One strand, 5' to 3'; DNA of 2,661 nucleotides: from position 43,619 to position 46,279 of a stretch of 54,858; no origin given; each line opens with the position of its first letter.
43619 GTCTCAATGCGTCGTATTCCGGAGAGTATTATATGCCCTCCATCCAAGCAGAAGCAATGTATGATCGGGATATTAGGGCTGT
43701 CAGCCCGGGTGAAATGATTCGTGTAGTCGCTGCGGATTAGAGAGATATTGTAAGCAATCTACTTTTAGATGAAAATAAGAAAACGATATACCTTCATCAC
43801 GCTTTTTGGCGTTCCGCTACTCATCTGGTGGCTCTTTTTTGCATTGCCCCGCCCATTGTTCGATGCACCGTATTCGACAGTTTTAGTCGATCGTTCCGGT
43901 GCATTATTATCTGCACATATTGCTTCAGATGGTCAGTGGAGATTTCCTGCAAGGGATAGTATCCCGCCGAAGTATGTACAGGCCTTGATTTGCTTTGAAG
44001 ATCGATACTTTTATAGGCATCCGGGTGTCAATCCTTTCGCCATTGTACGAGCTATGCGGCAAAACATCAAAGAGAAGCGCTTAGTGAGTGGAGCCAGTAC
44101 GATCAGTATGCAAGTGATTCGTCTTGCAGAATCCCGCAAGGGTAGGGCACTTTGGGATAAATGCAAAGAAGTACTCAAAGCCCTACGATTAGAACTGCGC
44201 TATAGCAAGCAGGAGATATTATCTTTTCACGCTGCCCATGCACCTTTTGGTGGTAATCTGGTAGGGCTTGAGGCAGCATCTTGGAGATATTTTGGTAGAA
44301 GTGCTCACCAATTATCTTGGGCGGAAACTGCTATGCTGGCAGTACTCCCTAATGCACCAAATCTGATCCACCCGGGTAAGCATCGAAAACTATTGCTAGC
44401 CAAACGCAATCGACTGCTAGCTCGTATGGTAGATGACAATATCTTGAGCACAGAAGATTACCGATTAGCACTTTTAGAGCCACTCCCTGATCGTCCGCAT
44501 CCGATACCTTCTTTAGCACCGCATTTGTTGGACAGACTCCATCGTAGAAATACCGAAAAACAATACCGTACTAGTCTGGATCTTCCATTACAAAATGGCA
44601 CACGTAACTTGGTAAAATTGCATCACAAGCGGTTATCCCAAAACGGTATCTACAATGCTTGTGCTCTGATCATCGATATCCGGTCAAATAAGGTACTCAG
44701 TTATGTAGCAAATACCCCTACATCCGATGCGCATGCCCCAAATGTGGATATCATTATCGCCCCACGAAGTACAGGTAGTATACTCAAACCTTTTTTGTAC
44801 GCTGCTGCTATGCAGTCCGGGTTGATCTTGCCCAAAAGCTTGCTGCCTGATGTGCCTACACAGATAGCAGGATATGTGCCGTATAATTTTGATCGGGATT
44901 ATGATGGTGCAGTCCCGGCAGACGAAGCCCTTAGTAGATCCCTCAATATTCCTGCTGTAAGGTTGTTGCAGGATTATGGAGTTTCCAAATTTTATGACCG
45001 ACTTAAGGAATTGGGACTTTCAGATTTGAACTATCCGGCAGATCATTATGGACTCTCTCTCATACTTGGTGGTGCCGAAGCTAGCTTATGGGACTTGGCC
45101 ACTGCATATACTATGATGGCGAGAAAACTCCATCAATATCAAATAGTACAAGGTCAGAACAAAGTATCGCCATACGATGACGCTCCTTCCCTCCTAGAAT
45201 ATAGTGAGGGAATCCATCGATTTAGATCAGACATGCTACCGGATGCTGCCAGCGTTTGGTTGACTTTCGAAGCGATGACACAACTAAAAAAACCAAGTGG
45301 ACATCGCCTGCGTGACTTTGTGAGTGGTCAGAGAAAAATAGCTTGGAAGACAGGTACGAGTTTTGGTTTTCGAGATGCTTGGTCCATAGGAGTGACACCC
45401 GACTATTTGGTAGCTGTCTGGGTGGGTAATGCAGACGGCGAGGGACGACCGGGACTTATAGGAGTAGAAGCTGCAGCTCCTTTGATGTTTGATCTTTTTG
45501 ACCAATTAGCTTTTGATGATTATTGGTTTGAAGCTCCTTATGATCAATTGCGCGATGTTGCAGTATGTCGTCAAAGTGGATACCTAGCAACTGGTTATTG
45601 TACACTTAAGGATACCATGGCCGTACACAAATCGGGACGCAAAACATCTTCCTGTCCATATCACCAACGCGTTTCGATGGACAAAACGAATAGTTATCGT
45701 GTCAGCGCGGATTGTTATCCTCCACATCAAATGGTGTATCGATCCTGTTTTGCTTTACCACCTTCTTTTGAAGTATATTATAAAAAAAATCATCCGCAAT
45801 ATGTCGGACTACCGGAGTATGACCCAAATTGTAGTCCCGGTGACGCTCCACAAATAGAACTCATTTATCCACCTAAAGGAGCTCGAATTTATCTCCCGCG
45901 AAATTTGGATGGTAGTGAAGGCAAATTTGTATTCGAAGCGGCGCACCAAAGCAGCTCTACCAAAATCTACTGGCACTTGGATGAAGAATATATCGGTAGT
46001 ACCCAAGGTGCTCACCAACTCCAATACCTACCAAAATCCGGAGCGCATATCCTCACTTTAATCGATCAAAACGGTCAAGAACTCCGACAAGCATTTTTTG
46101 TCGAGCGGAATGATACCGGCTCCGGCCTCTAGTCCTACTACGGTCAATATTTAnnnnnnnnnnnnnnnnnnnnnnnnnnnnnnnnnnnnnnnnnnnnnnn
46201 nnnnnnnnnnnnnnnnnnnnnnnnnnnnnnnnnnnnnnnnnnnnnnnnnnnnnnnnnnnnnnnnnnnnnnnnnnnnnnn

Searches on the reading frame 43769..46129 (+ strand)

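Call 74: search_protein_families(library=pfam, proteins=[window:43769-46129:+], max_evalue=0.00001)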
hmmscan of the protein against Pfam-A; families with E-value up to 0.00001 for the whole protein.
window:43769-46129:+ (787 aa): 3 families
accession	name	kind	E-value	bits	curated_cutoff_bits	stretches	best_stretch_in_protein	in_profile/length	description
PF00912.28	Transgly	-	3.9e-47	160.4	27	1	61-220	18-177/178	Transglycosylase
PF06832.18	BiPBP_C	-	2.9e-19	69.2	26.8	1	687-773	3-87/90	Penicillin-Binding Protein C-terminus Family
PF00905.27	Transpeptidase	-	1e-12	48.3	22.1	1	298-551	2-277/299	Penicillin binding protein transpeptidase domain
